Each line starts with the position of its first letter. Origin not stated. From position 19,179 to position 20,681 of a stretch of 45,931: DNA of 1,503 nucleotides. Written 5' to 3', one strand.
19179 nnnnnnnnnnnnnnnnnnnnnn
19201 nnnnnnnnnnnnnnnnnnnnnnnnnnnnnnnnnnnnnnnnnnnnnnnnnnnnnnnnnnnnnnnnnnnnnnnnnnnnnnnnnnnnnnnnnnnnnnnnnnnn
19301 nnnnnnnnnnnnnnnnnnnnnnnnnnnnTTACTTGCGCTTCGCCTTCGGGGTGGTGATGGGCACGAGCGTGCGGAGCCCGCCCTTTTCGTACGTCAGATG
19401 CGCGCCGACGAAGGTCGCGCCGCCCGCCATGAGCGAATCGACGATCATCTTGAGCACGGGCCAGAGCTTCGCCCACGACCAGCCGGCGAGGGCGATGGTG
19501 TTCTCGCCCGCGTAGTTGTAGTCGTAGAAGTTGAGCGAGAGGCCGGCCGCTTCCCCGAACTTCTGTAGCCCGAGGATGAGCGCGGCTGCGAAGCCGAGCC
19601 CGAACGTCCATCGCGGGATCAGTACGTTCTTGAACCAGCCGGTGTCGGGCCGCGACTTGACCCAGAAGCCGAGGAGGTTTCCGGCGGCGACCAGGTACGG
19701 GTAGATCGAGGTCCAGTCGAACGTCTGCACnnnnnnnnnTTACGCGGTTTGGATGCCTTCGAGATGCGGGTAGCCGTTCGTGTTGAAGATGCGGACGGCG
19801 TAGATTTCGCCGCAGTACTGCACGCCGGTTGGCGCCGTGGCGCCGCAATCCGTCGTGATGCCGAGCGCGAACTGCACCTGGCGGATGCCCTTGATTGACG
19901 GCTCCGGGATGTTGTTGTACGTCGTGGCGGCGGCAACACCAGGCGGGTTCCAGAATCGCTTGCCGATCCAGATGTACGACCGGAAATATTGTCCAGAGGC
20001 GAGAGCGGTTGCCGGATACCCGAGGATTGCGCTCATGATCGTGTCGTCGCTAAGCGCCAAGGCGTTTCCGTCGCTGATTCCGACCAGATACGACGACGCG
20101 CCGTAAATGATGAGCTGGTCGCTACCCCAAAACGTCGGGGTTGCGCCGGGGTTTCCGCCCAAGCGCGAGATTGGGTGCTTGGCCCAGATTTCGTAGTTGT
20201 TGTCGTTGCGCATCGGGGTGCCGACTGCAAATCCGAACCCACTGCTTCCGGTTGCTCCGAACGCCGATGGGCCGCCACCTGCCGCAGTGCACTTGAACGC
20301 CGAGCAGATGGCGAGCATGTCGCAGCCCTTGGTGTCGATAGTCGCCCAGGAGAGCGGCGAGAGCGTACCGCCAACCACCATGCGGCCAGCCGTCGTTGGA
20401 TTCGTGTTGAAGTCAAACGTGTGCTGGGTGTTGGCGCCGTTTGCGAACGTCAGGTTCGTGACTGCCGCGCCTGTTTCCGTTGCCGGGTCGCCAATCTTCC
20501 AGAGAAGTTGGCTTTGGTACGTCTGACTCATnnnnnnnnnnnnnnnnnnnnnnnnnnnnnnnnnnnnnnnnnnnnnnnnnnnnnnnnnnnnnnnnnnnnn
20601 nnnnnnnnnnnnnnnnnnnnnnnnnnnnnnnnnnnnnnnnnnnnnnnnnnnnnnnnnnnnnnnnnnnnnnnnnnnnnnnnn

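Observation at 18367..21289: Large terminase gene split into ATPase and nuclease genes by a two-gene cassette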

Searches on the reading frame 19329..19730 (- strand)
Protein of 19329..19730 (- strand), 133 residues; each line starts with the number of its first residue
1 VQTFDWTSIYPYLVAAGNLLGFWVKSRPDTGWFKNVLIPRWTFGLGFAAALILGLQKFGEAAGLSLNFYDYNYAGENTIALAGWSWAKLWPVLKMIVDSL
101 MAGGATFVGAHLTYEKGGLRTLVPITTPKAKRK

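Call 5: search_protein_families(library=pfam, proteins=[window:19329-19730:-], max_evalue=1)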
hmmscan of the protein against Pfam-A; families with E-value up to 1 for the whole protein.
window:19329-19730:- (133 aa): 0 families

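Call 6: search_protein_families(library=phrogs, proteins=[window:19329-19730:-], max_evalue=0.1)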
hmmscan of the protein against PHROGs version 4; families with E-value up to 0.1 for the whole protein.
window:19329-19730:- (133 aa): 0 families

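Call 75: search_protein_families(library=pfam, alignment_id=A6, max_evalue=1)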
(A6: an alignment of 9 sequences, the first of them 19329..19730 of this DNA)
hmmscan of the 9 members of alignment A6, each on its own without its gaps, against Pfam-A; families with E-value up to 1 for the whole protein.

A. member 1, window:19329-19730:- (133 aa): 0 families

B. families by the number of members that match (of 9 scanned): 3 families
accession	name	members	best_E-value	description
PF16079.10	Phage_holin_5_2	3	0.0019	Phage holin family Hol44, in holin superfamily V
PF06726.17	BC10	1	0.13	Bladder cancer-related protein BC10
PF24417.1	DUF7549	1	0.15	Family of unknown function (DUF7549)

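Call 76: search_protein_families(library=phrogs, alignment_id=A6, max_evalue=0.1)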
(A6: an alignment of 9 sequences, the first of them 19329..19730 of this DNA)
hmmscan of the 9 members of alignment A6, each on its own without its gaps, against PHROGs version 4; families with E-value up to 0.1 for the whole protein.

A. member 1, window:19329-19730:- (133 aa): 0 families

B. families by the number of members that match (of 9 scanned): 3 families
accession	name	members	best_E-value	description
phrog_1129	-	4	0.00073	holin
phrog_14745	-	2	2e-06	-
phrog_1299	-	1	0.00039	holin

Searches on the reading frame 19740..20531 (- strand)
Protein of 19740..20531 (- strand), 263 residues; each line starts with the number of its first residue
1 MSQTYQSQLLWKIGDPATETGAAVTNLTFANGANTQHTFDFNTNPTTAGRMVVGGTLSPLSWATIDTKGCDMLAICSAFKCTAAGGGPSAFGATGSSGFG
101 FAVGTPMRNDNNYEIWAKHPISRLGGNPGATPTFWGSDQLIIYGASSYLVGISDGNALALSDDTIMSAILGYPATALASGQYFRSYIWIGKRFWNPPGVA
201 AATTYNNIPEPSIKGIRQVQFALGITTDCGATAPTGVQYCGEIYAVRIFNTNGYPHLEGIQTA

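Call 5: search_protein_families(library=pfam, proteins=[window:19740-20531:-], max_evalue=1)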
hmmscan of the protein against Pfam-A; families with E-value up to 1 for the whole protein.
window:19740-20531:- (263 aa): 0 families

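Call 6: search_protein_families(library=phrogs, proteins=[window:19740-20531:-], max_evalue=0.1)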
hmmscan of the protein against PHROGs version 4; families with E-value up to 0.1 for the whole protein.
window:19740-20531:- (263 aa): 0 families

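Call 44: find_homologous_proteins(query=A4, max_evalue=0.001)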
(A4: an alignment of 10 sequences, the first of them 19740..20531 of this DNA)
Query A4 (10 sequences) (263 aa, profile of the alignment): 3 proteins with E <= 0.001 among 8000 candidates.
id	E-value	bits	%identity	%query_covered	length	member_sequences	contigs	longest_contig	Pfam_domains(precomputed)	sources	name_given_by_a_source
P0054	7.2e-64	234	-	-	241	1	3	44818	-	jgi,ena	-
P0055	1.4e-45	174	100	73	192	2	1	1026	-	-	-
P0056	2.1e-34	138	27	11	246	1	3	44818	-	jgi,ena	-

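Call 77: search_protein_families(library=phrogs, alignment_id=A4, max_evalue=0.1)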
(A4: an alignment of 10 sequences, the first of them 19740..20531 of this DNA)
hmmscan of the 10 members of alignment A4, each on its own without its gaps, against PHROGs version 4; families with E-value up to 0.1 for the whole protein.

A. member 1, window:19740-20531:- (263 aa): 0 families

B. families by the number of members that match (of 10 scanned): 0 families

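Call 78: search_protein_families(library=pfam, alignment_id=A4, max_evalue=1)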
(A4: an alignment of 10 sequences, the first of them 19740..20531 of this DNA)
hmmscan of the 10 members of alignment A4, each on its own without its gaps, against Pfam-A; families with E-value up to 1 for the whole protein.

A. member 1, window:19740-20531:- (263 aa): 0 families

B. families by the number of members that match (of 10 scanned): 1 family
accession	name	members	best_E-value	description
PF16524.11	RisS_PPD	1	0.15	Periplasmic domain of Sensor histidine kinase RisS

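Call 87: search_solved_structures(query=A4, max_evalue=10)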
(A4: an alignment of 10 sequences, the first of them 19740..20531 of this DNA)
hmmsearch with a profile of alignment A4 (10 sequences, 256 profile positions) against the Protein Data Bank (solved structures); distinct sequences matched with E-value up to 10: 1.
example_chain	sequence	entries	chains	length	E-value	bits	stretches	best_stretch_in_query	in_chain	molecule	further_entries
5gyn_A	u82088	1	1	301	1.4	11.8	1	111-198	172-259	Pyridoxal phosphate phosphatase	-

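Call 88: search_dna_similar(query=window:19740-20531:-, collection=phages, mode=protein, max_evalue=1, max_rows=15)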
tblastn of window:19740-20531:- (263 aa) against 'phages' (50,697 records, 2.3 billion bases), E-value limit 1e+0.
No match.
